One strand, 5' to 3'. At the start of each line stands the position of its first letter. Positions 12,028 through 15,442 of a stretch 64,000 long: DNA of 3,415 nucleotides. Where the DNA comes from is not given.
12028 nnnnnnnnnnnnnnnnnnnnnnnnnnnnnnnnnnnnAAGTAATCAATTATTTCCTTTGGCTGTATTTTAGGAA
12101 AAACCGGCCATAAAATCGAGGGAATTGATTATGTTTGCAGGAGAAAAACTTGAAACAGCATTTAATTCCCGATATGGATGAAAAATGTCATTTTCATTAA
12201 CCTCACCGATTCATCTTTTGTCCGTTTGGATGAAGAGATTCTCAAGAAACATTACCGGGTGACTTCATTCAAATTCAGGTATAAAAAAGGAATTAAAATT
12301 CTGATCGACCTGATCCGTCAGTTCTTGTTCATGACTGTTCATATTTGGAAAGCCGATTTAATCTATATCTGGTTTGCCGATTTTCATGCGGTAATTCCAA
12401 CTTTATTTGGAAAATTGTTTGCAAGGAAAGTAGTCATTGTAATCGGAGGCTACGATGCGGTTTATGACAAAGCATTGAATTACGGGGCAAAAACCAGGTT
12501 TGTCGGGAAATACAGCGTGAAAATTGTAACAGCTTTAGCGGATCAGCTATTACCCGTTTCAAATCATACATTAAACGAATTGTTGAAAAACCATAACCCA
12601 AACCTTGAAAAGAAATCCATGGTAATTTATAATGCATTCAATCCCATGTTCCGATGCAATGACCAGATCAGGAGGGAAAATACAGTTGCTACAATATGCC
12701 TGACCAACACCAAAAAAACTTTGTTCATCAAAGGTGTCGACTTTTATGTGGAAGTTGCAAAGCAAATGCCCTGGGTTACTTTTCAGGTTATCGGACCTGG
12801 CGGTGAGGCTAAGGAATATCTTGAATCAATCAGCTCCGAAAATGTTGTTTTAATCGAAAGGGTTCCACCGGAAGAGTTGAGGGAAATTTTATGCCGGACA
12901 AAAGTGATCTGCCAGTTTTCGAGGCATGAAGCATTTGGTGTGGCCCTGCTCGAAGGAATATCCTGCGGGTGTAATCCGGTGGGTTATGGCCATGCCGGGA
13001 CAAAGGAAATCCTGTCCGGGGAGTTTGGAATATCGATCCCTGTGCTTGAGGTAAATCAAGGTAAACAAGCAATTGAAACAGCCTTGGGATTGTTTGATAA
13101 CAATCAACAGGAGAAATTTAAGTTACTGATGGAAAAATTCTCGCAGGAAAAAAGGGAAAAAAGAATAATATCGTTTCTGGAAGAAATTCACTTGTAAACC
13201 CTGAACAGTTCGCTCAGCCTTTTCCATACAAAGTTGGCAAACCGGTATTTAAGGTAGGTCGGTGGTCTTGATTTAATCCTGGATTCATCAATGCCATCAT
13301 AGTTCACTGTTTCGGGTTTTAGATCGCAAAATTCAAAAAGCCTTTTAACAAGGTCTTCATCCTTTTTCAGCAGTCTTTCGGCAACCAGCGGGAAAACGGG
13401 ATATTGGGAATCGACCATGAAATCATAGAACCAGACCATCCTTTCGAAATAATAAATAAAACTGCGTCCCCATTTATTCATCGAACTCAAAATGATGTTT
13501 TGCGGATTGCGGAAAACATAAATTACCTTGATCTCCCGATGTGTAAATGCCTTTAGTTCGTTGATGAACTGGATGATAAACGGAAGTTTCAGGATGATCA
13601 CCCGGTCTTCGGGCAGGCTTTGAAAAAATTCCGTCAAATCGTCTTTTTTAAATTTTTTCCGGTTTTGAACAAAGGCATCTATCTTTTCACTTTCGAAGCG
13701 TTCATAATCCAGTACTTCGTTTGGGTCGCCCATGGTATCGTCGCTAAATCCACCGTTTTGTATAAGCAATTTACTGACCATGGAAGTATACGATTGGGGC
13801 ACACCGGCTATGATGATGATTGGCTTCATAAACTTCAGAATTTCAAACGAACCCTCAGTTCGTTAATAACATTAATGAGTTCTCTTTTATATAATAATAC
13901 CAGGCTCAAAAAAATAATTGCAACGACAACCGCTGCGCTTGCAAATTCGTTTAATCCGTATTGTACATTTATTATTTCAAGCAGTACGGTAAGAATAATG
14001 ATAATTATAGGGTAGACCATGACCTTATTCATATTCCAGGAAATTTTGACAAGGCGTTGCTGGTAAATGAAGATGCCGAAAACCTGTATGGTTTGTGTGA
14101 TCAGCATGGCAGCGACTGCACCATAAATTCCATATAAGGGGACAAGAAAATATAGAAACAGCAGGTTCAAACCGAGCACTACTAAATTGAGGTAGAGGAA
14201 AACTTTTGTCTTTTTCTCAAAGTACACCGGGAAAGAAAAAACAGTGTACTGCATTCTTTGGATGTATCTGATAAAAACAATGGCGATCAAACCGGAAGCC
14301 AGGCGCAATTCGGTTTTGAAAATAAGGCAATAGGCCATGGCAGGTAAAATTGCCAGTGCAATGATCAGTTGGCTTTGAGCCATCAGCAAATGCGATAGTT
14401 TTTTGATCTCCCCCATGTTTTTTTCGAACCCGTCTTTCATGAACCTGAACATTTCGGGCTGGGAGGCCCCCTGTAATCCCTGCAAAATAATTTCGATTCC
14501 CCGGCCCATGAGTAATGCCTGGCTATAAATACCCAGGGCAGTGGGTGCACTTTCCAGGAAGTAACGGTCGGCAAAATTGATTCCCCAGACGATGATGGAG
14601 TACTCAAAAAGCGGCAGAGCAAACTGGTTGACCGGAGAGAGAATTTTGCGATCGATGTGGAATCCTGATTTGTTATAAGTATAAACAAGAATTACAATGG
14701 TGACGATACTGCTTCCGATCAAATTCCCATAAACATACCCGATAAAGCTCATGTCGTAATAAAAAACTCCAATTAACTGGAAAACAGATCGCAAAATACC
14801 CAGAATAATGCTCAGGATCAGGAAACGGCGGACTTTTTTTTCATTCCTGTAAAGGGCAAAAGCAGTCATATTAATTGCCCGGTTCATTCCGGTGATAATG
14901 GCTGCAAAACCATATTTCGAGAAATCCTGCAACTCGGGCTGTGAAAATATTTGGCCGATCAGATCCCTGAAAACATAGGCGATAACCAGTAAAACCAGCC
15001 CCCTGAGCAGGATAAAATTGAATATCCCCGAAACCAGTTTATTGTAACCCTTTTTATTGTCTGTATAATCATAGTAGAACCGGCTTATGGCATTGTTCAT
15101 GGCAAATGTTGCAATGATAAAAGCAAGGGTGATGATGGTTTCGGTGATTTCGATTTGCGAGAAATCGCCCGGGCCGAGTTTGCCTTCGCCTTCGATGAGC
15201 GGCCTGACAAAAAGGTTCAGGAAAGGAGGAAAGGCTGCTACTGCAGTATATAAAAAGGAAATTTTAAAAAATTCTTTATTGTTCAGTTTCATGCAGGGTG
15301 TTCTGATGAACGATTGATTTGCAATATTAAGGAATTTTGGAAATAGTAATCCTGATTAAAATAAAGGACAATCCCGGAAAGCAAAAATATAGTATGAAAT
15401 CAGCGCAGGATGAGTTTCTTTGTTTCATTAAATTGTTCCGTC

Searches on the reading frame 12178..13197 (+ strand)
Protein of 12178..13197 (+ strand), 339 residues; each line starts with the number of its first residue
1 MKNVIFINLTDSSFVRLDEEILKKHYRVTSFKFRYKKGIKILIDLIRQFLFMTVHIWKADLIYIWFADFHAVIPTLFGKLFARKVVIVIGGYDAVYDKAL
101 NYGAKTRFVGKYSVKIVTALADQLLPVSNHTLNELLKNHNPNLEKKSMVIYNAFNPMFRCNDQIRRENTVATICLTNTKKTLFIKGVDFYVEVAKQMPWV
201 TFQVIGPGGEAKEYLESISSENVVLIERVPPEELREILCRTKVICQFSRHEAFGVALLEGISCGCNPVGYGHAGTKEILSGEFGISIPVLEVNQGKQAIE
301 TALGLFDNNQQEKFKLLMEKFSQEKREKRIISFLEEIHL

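Call 12: search_protein_families(library=pfam, proteins=[window:12178-13197:+], max_evalue=0.001)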
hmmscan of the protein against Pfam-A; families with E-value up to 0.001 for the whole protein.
window:12178-13197:+ (339 aa): 3 families
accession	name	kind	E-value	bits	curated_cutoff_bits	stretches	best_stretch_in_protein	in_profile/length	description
PF13692.12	Glyco_trans_1_4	-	1.1e-10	42.4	27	1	184-302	14-139/142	Glycosyl transferases group 1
PF00534.26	Glycos_transf_1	-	1.3e-10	41.5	26.4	1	185-303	28-156/172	Glycosyl transferases group 1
PF13524.12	Glyco_trans_1_2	-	0.00019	21.8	25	1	191-277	6-87/144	Glycosyl transferase-like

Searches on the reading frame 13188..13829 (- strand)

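Call 12: search_protein_families(library=pfam, proteins=[window:13188-13829:-], max_evalue=0.001)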
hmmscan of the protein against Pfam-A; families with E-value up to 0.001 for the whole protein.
window:13188-13829:- (213 aa): 2 families
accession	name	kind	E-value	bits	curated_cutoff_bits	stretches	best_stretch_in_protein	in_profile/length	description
PF00685.33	Sulfotransfer_1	-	3.7e-05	23.7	22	1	5-125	4-116/255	Sulfotransferase domain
PF13469.12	Sulfotransfer_3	-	4.1e-05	24.4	27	0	5-122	2-148/216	Sulfotransferase family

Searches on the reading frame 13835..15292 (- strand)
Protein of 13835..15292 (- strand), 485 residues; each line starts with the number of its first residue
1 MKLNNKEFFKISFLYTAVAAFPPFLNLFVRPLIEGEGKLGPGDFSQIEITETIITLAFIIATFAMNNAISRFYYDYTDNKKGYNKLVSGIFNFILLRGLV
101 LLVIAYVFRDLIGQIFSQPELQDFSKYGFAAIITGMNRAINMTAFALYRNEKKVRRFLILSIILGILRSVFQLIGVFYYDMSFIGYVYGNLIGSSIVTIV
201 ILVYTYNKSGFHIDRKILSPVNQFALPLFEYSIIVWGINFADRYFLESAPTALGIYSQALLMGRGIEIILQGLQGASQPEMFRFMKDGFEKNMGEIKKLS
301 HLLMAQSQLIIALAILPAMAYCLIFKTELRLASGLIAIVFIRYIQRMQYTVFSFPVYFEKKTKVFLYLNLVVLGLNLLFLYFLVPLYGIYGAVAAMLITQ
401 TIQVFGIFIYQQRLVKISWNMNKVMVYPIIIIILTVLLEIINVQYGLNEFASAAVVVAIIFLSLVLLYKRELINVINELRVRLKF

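Call 12: search_protein_families(library=pfam, proteins=[window:13835-15292:-], max_evalue=0.001)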
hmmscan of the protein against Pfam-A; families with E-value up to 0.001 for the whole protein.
window:13835-15292:- (485 aa): 0 families

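Call 39: search_protein_families(library=ncbifam, proteins=[window:13835-15292:-], max_evalue=0.00001)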
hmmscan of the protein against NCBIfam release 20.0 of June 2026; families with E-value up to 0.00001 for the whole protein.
window:13835-15292:- (485 aa): 0 families

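Call 72: search_protein_families(library=pfam, proteins=[window:13835-15292:-], max_evalue=0.001)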
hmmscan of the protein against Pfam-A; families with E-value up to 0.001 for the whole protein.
window:13835-15292:- (485 aa): 0 families
